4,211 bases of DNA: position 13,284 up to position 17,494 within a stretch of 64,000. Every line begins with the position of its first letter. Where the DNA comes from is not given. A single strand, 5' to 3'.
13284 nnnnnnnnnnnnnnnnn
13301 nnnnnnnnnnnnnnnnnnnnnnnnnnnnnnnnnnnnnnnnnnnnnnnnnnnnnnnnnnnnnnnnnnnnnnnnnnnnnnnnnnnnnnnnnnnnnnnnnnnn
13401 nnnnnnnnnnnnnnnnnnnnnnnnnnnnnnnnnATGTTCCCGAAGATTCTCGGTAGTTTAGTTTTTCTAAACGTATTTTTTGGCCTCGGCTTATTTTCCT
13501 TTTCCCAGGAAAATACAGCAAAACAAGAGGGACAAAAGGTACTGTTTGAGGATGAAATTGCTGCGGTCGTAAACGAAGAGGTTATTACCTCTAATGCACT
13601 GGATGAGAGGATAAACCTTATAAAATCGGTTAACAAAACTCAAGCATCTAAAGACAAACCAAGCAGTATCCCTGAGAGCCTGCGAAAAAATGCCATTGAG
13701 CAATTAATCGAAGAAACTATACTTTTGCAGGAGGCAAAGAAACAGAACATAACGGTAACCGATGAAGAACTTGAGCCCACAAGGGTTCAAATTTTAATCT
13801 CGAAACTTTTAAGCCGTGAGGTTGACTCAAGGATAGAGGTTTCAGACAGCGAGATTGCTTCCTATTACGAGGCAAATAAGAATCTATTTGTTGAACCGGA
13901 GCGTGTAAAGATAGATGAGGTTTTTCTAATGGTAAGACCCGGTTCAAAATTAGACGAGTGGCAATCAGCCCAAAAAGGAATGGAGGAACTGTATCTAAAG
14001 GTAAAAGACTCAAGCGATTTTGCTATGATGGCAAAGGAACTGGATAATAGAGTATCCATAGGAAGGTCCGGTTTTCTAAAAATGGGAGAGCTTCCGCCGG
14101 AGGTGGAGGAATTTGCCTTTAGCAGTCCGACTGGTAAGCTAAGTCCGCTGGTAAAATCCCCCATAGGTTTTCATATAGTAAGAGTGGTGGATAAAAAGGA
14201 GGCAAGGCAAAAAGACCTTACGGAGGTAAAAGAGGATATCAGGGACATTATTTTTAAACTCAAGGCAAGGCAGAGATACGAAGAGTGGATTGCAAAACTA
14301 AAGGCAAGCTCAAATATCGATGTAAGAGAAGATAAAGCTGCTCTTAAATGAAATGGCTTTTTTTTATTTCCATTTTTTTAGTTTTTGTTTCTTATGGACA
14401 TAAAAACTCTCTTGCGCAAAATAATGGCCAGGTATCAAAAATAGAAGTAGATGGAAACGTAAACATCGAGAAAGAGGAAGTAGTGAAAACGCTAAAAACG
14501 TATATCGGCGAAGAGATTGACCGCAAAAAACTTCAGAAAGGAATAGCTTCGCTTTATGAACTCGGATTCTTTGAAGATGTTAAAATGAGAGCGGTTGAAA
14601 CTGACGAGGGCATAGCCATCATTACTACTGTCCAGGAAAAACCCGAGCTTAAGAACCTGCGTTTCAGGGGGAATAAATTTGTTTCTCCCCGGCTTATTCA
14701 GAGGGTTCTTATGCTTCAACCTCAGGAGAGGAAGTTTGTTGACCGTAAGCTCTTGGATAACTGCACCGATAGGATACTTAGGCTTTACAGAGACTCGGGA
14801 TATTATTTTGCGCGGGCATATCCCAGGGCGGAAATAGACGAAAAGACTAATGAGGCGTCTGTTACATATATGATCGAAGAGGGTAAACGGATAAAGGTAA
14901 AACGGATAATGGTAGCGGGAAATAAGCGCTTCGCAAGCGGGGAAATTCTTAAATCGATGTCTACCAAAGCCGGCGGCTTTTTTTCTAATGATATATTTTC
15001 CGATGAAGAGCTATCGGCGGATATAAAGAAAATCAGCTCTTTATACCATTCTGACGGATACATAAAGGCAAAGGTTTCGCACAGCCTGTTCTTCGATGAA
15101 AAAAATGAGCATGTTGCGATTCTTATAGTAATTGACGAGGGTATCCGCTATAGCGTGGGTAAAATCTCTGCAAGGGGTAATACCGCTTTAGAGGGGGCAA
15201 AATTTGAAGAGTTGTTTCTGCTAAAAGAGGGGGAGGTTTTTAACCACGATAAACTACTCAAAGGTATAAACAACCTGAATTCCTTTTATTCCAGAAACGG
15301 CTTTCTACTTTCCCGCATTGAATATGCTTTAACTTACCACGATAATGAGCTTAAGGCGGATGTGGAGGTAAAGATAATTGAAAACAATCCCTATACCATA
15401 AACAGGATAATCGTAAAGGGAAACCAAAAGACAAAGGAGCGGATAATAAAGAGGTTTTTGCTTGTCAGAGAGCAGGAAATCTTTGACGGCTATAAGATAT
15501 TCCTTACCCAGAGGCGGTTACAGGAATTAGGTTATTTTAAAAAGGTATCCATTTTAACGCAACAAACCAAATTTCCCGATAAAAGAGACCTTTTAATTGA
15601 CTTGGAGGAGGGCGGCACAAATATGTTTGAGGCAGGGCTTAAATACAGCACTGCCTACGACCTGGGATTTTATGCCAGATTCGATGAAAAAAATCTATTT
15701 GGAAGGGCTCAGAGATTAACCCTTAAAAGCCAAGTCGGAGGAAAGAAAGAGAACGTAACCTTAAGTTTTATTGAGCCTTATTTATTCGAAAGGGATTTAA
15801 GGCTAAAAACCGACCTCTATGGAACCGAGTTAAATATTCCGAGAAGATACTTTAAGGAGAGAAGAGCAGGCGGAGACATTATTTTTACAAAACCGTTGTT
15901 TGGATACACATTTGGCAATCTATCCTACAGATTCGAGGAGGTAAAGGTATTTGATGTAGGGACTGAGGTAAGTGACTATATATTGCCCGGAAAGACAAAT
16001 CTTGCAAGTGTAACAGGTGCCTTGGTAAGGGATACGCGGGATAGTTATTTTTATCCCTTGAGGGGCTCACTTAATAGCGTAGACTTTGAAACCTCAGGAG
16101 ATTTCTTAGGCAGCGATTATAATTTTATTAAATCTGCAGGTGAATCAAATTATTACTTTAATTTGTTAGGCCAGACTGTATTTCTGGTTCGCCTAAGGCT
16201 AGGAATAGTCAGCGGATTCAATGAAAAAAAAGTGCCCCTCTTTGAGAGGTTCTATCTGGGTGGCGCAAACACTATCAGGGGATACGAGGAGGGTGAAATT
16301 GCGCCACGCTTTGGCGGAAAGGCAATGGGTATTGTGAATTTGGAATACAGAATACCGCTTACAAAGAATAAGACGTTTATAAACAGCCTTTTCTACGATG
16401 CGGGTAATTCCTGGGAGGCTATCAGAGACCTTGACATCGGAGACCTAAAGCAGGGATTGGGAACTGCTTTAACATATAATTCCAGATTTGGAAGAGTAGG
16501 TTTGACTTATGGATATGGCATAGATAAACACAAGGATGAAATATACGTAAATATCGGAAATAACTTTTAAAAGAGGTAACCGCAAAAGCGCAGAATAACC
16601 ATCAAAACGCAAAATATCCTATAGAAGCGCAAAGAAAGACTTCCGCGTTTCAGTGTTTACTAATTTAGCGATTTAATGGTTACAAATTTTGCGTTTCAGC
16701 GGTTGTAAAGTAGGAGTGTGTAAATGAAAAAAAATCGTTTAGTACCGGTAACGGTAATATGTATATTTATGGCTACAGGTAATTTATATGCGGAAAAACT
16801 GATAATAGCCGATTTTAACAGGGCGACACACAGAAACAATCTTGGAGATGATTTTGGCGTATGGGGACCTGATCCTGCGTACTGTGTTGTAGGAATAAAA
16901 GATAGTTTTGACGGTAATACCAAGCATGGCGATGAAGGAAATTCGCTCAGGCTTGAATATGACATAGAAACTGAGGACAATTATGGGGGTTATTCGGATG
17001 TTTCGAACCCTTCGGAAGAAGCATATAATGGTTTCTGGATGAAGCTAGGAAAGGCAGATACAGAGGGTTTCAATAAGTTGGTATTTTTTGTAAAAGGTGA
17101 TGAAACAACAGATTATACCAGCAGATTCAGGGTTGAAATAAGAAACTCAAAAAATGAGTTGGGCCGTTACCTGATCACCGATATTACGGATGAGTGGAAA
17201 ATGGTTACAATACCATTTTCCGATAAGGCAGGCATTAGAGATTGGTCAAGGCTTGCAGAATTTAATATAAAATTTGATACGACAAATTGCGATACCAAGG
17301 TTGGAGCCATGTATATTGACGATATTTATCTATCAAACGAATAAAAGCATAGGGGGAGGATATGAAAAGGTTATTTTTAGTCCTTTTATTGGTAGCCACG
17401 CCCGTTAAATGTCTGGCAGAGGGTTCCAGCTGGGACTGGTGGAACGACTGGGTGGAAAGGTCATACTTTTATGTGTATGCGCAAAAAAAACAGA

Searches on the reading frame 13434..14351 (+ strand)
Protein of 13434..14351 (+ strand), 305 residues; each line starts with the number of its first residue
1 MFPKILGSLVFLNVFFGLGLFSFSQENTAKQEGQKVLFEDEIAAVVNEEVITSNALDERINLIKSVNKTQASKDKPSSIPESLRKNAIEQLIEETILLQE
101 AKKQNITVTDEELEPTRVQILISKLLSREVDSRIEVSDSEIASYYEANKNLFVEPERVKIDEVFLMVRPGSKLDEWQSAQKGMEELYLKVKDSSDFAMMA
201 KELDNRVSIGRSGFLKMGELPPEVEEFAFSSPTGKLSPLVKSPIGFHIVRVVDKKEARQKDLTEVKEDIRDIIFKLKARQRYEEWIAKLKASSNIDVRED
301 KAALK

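Call 86: search_protein_families(library=pfam, max_evalue=0.000001, proteins=[window:13434-14351:+])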
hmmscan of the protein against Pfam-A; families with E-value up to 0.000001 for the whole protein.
window:13434-14351:+ (305 aa): 6 families
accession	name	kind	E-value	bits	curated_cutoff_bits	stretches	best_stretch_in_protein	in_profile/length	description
PF13145.12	Rotamase_2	-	6e-17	63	27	1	136-267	1-121/121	PPIC-type PPIASE domain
PF13616.12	Rotamase_3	-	9.6e-13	49.1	22.5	1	154-255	12-116/116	PPIC-type PPIASE domain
PF13623.11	SurA_N_2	-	2.6e-12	47.3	28.5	1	12-114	12-116/145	SurA-like N-terminal domain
PF09312.16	SurA_N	-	1.1e-11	45.4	30.8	1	40-120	2-79/118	SurA N-terminal domain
PF13624.11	SurA_N_3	-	1.5e-11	44.8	27.2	1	11-114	22-114/162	SurA-like N-terminal domain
PF00639.27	Rotamase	-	6.4e-11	43.5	21.7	1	166-252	5-96/97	PPIC-type PPIASE domain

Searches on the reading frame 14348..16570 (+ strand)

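Call 16: search_protein_families(library=pfam, proteins=[window:14348-16570:+])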
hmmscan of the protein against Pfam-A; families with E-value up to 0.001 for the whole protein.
window:14348-16570:+ (740 aa): 5 families
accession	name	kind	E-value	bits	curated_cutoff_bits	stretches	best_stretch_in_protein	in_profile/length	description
PF07244.20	POTRA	-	5.1e-52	174.9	21.3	5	183-265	2-79/79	Surface antigen variable number repeat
PF01103.29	Omp85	-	1.6e-49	169.6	24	1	449-740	1-325/325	Omp85 superfamily domain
PF08479.16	POTRA_2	-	1.3e-14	54.2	24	0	101-161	3-61/76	POTRA domain, ShlB-type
PF08478.15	POTRA_1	-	2e-09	38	23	0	29-64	3-38/69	POTRA domain, FtsQ-type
PF25280.1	POTRA2_Toc75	-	0.00084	19.9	27.5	0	110-158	46-94/112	Toc75-like, second POTRA domain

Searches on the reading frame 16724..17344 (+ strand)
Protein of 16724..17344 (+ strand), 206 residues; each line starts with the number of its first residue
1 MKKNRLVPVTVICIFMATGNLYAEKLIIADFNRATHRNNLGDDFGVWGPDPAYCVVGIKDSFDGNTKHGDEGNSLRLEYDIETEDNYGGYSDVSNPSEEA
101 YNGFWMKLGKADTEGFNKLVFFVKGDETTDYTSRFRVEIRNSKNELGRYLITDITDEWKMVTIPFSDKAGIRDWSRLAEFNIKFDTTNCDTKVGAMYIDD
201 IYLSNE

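Call 16: search_protein_families(library=pfam, proteins=[window:16724-17344:+])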
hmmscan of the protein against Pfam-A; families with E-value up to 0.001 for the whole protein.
window:16724-17344:+ (206 aa): 1 family
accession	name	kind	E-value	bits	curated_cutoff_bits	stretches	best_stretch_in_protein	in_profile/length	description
PF03425.19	CBM_11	-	3.2e-05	24.5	27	1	70-169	32-136/182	Carbohydrate binding domain (family 11)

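Call 20: find_encoding_contigs(protein=window:16724-17344:+, flank=10000, max_places=6)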
Protein window:16724-17344:+ (206 aa): 1 contig read that carries it; 1 place shown.
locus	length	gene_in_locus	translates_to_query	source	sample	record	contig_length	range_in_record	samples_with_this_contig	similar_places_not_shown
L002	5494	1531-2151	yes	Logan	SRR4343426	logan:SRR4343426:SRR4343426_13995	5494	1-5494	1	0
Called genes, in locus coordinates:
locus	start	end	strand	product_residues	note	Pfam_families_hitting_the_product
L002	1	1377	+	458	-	?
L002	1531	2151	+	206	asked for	-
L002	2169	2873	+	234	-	-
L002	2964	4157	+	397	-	PF00764:Arginosuc_synth, PF20979:Arginosuc_syn_C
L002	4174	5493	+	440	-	?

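Call 40: find_homologous_proteins(query=window:16724-17344:+, max_evalue=1e-10)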
Query window:16724-17344:+ (206 aa): 6 proteins with E <= 1e-10 among 48 candidates.
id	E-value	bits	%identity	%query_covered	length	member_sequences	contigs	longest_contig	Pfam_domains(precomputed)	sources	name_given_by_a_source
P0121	7.2e-138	475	100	100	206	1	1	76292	-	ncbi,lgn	-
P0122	3.1e-116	405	83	100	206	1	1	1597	-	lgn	-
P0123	8.9e-98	344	71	100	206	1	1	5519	-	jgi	-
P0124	1.1e-74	269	58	100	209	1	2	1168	-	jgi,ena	-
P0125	3.7e-37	146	44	89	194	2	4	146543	-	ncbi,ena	-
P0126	1.0e-34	138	41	97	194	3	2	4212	PF03425.20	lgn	-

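Call 41: list_cluster_members(proteins=[P0121, P0122, P0123])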
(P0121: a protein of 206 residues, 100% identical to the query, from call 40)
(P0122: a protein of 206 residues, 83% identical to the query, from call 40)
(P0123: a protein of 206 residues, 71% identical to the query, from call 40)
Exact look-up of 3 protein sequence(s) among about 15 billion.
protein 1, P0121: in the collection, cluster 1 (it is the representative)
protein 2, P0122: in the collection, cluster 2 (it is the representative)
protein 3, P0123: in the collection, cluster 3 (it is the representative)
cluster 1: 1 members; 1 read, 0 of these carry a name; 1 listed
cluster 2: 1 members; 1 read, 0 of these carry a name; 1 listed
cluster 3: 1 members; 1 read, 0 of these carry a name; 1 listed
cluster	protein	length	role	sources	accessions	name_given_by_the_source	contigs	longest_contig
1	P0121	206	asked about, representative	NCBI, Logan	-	-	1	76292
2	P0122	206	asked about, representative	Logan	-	-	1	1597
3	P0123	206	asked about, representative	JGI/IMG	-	-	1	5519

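Call 42: find_encoding_contigs(protein=P0122, flank=10000, max_places=4)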
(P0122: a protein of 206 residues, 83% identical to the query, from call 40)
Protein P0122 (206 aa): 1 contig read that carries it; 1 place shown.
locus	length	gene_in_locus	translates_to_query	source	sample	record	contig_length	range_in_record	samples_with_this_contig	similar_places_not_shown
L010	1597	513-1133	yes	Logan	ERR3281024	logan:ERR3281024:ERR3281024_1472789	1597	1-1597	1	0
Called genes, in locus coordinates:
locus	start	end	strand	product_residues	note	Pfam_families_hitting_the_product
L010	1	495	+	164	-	?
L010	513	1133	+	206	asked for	-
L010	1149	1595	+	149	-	?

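Call 43: find_encoding_contigs(protein=P0123, flank=10000, max_places=4)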
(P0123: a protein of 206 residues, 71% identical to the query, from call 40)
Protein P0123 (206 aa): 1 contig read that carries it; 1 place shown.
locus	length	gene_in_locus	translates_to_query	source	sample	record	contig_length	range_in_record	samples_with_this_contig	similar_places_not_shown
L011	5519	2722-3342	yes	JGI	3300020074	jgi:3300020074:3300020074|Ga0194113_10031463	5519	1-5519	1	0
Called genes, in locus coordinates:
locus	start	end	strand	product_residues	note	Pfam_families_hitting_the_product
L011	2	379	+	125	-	?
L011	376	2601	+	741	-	PF08478:POTRA_1 (faint), PF08479:POTRA_2 (faint), PF07244:POTRA, PF01103:Omp85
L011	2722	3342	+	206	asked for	-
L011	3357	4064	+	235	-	-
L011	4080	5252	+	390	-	PF00764:Arginosuc_synth, PF20979:Arginosuc_syn_C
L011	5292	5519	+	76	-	?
